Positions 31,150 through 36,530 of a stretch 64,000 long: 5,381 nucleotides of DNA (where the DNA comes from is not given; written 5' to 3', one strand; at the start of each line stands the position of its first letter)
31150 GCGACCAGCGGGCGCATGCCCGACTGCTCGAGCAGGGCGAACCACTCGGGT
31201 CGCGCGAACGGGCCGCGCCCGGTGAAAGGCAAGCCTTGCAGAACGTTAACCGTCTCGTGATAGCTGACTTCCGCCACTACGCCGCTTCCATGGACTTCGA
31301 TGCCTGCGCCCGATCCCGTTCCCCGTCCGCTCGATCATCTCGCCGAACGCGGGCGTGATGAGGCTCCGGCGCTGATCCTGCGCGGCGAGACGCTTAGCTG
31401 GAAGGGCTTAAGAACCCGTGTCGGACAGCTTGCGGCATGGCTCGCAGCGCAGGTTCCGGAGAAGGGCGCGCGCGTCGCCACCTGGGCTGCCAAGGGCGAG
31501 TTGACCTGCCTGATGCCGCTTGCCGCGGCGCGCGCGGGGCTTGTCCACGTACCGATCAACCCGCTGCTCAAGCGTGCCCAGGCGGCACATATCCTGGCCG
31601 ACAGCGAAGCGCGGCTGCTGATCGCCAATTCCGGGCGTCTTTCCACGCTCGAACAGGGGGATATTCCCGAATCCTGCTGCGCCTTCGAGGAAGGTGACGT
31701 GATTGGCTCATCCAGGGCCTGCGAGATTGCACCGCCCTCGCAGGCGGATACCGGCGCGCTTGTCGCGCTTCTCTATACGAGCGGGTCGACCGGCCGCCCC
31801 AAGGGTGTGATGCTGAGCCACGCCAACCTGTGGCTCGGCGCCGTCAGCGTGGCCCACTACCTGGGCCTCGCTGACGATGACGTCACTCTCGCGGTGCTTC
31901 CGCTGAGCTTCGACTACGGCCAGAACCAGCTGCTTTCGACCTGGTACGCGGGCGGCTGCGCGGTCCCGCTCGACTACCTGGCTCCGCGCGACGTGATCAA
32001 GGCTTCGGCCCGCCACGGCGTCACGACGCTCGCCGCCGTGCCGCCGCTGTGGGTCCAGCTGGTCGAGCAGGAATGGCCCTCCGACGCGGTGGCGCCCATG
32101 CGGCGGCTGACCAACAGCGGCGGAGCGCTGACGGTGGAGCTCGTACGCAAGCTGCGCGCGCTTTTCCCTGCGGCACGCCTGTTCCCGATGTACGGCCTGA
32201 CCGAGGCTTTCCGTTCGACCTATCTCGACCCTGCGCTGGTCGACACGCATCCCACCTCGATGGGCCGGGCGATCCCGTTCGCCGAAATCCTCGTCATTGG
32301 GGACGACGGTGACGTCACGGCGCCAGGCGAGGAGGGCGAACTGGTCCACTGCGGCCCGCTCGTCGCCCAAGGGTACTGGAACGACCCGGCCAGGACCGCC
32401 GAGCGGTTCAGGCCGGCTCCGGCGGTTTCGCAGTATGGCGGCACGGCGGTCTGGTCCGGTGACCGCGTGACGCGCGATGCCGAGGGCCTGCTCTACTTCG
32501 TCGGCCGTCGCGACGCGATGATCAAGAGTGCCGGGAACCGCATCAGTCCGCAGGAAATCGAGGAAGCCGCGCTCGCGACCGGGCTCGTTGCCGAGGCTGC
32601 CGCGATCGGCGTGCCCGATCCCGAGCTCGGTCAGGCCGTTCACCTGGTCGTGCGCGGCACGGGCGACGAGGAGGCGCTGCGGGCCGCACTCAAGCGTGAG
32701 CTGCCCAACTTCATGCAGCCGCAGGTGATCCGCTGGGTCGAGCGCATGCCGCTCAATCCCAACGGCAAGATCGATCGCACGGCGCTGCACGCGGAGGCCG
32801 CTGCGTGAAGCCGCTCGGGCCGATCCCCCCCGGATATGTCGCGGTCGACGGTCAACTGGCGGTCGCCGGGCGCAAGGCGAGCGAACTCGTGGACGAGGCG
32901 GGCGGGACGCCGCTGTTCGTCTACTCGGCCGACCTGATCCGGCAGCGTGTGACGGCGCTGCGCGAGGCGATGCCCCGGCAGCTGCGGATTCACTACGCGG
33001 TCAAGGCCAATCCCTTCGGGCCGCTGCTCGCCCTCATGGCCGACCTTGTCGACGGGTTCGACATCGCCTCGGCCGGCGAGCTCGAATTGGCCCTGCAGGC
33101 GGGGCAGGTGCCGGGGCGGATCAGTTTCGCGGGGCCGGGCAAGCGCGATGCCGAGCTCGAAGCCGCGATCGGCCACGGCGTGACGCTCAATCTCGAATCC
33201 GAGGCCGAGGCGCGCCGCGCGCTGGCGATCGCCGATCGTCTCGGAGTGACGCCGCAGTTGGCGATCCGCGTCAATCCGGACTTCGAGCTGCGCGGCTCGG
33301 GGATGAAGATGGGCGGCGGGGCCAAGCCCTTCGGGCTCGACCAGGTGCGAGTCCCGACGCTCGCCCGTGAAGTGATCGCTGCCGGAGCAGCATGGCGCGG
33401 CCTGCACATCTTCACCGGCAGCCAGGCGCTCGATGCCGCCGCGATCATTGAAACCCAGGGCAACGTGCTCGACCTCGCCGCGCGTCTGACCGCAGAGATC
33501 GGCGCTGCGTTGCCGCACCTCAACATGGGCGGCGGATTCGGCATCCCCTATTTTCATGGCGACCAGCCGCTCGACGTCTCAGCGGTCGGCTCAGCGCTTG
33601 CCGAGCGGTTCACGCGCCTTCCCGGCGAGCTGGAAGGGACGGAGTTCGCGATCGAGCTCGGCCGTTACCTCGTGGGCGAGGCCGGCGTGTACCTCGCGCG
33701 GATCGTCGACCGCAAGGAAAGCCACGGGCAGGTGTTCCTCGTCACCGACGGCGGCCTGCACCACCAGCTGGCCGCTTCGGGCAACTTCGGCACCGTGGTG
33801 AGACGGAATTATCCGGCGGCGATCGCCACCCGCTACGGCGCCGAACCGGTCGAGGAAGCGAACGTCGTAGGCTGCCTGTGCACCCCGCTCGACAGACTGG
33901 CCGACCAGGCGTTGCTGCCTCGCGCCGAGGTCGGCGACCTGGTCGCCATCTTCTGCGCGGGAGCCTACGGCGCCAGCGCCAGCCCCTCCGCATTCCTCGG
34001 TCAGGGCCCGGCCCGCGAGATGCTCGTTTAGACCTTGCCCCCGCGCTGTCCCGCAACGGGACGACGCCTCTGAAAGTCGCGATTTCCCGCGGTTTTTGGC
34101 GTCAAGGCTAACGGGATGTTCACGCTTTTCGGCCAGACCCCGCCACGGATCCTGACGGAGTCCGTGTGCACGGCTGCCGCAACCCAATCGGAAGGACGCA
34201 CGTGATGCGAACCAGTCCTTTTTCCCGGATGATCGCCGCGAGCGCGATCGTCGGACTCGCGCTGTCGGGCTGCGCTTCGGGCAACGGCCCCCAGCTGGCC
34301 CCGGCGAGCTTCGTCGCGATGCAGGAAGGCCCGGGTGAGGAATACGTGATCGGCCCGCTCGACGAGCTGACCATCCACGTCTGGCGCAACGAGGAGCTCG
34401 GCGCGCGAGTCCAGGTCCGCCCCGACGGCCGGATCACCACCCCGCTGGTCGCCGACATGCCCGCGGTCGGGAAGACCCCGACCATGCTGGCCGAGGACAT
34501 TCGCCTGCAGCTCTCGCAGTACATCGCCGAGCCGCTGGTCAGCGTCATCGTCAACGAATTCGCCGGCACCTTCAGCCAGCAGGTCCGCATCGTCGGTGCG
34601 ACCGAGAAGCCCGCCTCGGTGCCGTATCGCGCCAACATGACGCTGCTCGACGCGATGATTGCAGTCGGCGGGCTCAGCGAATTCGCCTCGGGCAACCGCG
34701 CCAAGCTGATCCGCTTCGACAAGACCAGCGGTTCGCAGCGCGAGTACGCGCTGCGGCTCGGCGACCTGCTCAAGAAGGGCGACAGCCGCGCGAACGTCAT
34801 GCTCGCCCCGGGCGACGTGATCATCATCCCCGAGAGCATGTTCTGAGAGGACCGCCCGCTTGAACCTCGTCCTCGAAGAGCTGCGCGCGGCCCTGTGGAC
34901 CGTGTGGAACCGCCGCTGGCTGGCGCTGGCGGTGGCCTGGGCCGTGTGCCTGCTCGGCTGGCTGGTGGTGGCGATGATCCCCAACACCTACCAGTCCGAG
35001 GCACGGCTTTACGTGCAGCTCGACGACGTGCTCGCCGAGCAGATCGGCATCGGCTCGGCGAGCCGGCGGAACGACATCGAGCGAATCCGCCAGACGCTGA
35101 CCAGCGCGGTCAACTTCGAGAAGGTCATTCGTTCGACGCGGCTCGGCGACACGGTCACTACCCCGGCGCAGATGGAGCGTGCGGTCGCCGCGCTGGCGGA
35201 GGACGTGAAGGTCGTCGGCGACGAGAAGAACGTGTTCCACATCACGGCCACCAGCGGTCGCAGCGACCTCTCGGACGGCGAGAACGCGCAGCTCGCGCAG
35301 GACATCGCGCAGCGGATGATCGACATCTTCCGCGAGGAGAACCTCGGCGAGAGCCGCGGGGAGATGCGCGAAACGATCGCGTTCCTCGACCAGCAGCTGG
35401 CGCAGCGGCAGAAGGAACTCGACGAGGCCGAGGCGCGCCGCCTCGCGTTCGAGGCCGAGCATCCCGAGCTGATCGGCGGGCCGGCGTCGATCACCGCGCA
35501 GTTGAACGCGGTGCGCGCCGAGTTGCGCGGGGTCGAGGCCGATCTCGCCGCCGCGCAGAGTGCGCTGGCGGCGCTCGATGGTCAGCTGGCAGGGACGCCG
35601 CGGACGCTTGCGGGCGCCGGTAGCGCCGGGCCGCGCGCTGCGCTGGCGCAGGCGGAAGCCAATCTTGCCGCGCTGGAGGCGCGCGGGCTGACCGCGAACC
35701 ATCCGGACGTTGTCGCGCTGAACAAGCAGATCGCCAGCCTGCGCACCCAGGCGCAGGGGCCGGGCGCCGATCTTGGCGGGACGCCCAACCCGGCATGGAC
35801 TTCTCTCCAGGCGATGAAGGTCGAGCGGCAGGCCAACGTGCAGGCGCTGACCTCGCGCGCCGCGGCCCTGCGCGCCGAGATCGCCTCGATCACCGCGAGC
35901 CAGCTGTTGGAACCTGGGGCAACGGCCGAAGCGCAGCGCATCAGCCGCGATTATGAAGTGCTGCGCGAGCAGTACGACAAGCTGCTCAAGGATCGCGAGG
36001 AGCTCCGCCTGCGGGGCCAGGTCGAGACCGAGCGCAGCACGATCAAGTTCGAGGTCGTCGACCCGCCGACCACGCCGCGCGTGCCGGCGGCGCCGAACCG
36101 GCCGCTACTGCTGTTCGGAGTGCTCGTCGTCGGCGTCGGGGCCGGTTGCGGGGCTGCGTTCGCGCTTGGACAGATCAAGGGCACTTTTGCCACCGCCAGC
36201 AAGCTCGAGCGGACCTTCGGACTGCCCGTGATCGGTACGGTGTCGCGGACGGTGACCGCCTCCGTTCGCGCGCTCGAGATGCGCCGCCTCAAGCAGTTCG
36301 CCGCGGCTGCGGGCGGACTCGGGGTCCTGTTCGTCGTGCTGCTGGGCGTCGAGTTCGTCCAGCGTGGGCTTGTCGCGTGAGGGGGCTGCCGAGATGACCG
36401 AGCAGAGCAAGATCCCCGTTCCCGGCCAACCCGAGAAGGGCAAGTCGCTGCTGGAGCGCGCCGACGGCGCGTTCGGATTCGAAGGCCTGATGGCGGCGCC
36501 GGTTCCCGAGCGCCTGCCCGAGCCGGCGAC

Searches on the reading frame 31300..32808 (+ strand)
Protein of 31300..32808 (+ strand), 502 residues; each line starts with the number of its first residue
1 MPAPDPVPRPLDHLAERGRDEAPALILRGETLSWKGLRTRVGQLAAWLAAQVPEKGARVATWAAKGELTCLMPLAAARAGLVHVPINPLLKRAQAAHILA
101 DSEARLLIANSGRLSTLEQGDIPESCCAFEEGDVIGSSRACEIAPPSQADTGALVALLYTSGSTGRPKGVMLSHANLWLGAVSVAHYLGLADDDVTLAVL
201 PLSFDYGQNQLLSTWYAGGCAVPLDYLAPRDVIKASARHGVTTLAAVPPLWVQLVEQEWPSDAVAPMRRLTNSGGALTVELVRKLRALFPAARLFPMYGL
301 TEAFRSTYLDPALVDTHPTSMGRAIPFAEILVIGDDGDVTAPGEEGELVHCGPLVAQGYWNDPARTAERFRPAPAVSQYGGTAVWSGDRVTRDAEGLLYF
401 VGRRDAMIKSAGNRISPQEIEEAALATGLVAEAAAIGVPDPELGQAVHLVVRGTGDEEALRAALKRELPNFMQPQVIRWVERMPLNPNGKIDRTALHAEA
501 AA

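Call 4: search_protein_families(library=ncbifam, proteins=[window:31300-32808:+])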
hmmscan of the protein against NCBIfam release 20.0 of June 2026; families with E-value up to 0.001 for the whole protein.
window:31300-32808:+ (502 aa): 106 families (the best 25 are shown)
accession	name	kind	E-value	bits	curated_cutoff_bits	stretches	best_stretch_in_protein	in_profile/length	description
TIGR03098.1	ligase_PEP_1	hypoth_equivalog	1.9e-191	637.1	592.35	1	12-499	6-517/517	acyl-CoA ligase (AMP-forming), exosortase A system-associated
NF004837.0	PRK06187.1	subfamily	1.3e-76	258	476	1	19-500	21-522/531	long-chain-fatty-acid--CoA ligase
TIGR01733.1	AA-adenyl-dom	subfamily_domain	1.9e-73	247.6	317.4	1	34-434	2-408/409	amino acid adenylation domain-containing protein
NF006182.0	PRK08316.1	subfamily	7.3e-70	235.9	663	1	21-497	26-514/523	fatty acyl-CoA synthetase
NF004282.0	PRK05691.1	subfamily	9.3e-59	197.8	4090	1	19-497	1144-1623/4334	non-ribosomal peptide synthase/polyketide synthase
NF005702.0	PRK07514.1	subfamily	1.7e-58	198.3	558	1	26-499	24-499/506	malonyl-CoA synthase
NF004797.0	PRK06145.1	equivalog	1.8e-56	191.6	850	1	17-499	13-494/499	acyl-CoA synthetase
NF052269.1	Staph_lig_FadD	equivalog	4e-54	183.8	650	1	27-497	23-490/499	long-chain-fatty-acid--CoA ligase FadD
NF009233.0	PRK12583.1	subfamily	4.3e-53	180.6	832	2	150-497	199-547/558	fatty acid CoA ligase family protein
NF005801.1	PRK07656.1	equivalog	9.8e-53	179.5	657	1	7-495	3-498/500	FadD3 family acyl-CoA ligase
NF005858.0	PRK07787.1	subfamily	8.8e-52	176.1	575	1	14-498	9-470/471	acyl-CoA synthetase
NF006181.0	PRK08314.1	subfamily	2.9e-49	167.8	705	2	142-497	194-551/563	long-chain-fatty-acid--CoA ligase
NF038078.1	NRPS_MxcG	equivalog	6.8e-49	166.1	2300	1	4-499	452-959/1442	myxochelin non-ribosomal peptide synthetase MxcG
NF002966.0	PRK03640.1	equivalog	7.2e-49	166.7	556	1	22-499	18-479/483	o-succinylbenzoate--CoA ligase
NF004511.1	PRK05852.1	equivalog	2.3e-48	165.1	650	1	17-499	10-503/505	FadD7 family fatty acid--CoA ligase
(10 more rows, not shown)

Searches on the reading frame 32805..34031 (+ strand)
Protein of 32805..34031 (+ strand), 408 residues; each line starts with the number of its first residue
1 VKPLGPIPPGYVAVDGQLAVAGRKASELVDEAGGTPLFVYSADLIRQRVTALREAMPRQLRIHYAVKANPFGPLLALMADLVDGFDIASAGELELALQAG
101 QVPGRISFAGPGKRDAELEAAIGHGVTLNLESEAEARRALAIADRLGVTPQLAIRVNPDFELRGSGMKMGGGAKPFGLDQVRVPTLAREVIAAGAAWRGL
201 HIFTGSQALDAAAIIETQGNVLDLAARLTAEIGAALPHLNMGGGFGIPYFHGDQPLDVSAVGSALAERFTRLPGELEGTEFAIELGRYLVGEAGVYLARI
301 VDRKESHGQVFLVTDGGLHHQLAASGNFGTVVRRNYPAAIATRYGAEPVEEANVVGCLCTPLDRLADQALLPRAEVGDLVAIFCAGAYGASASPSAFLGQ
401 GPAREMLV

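Call 51: search_protein_families(library=ncbifam, proteins=[window:32805-34031:+], max_evalue=1e-10)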
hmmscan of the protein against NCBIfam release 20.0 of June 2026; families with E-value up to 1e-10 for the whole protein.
window:32805-34031:+ (408 aa): 6 families
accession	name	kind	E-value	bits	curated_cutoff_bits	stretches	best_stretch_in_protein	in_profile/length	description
TIGR03099.1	dCO2ase_PEP1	hypoth_equivalog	4e-173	576.1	478.45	1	13-408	3-398/398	pyridoxal-dependent decarboxylase, exosortase A system-associated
TIGR01048.1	lysA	equivalog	1.6e-71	241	297.9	1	15-393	6-381/417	diaminopimelate decarboxylase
NF006515.0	PRK08961.1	equivalog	3.5e-38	131.2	802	1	33-406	501-857/861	bifunctional aspartate kinase/diaminopimelate decarboxylase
NF052544.1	OrLyDeCDokD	equivalog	4.7e-21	74.9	700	1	13-305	21-324/461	ornithine/lysine decarboxylase DokD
NF041039.1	FslC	exception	3.1e-12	46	500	1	26-391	20-388/418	rhizoferrin biosystnesis N-citrylornithine decarboxylase FslC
TIGR01273.1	speA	equivalog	5.1e-12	45.1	624.1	1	120-250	159-290/624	arginine decarboxylase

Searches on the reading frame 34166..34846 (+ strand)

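Call 51: search_protein_families(library=ncbifam, proteins=[window:34166-34846:+], max_evalue=1e-10)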
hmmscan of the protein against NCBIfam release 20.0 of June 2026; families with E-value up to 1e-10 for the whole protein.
window:34166-34846:+ (226 aa): 4 families
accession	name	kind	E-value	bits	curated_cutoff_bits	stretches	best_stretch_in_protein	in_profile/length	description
TIGR03027.2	pepcterm_export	equivalog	5.1e-65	218.3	180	1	59-226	2-169/169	XrtA/PEP-CTERM system exopolysaccharide export protein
NF041843.1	EpsY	equivalog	4.9e-27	94.5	320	1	27-221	20-210/211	exopolysaccharide export protein EpsY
NF011658.0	PRK15078.1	subfamily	3.1e-17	62.4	333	1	60-223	85-251/380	polysaccharide export protein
TIGR03028.1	EpsE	equivalog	1.1e-16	60.9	262.65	1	59-221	1-159/239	polysaccharide export protein EpsE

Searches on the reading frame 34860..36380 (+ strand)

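Call 51: search_protein_families(library=ncbifam, proteins=[window:34860-36380:+], max_evalue=1e-10)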
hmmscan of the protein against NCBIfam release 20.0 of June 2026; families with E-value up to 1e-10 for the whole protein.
window:34860-36380:+ (506 aa): 1 family
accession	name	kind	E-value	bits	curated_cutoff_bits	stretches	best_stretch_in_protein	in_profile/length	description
TIGR03007.1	pepcterm_ChnLen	equivalog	5.2e-95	318.5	278.85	1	7-495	2-494/498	XrtA system polysaccharide chain length determinant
